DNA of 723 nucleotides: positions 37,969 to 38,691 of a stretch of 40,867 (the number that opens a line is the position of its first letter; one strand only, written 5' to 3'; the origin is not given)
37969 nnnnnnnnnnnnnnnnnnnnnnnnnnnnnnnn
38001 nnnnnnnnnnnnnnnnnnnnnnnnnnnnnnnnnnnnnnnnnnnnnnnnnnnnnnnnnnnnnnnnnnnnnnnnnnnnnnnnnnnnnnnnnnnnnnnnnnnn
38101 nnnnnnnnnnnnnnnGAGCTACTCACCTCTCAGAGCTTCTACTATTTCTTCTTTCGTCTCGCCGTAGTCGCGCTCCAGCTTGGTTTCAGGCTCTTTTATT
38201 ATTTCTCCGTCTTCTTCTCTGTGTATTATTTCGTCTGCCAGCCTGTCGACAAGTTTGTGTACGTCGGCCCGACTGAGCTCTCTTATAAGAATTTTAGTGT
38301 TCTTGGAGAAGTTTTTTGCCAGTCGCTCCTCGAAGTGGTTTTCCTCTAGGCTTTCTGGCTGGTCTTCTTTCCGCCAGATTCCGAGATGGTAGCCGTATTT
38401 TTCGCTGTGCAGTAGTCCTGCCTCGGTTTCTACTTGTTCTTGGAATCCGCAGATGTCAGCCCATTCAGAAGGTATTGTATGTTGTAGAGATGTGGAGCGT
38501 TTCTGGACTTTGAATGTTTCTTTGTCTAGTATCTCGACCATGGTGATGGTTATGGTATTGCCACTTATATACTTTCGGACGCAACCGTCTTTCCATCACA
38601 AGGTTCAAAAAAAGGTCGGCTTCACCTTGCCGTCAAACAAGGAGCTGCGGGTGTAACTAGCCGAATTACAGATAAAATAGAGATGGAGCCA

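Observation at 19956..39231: A conserved promoter/leader cassette defines a second promoter class for early/middle operons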

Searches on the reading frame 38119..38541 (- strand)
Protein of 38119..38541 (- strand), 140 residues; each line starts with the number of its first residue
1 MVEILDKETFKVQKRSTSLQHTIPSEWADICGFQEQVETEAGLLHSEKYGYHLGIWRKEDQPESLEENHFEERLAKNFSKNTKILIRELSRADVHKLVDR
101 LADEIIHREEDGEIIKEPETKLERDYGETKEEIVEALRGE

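Call 16: search_protein_families(library=pfam, max_evalue=0.01, proteins=[window:38119-38541:-])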
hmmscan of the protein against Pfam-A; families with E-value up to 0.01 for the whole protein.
window:38119-38541:- (140 aa): 0 families

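Call 34: search_protein_families(library=ncbifam, max_evalue=0.1, proteins=[window:38119-38541:-])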
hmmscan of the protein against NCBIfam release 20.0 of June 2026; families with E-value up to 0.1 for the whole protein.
window:38119-38541:- (140 aa): 1 family
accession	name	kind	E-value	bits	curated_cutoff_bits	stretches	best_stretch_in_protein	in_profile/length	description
NF007707.0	PRK10402.1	subfamily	0.012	15.2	180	1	58-120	112-173/226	transcriptional regulator YeiL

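Call 63: search_protein_families(library=pfam, max_evalue=1, proteins=[window:38119-38541:-])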
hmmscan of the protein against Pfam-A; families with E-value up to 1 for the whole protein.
window:38119-38541:- (140 aa): 0 families

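Call 76: predict_structure(protein=window:38119-38541:-)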
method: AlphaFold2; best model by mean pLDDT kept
length: 140 residues; sequences in the alignment: 1
mean_pLDDT: 44.3   pTM: 0.34
mean pLDDT of the five models: 44.3, 43.8, 36.9, 36.7, 33.7
residues with pLDDT >= 90: 0; 70-90: 0; 50-70: 38; < 50: 102
segments of 3 or more residues with pLDDT < 50: 1-15, 56-123, 132-140
pLDDT, mean of each block of 10 residues (from residue 1): 34 50 55 62 53 49 41 39 33 39 37 37 47 45
secondary structure, 60 per line:
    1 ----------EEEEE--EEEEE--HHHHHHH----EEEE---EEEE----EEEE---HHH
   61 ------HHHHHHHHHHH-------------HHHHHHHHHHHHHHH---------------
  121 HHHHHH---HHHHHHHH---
elements in order: E11-15 E18-22 H25-31 E36-39 E43-46 E51-54 H67-77 H91-105 H121-126 H130-137
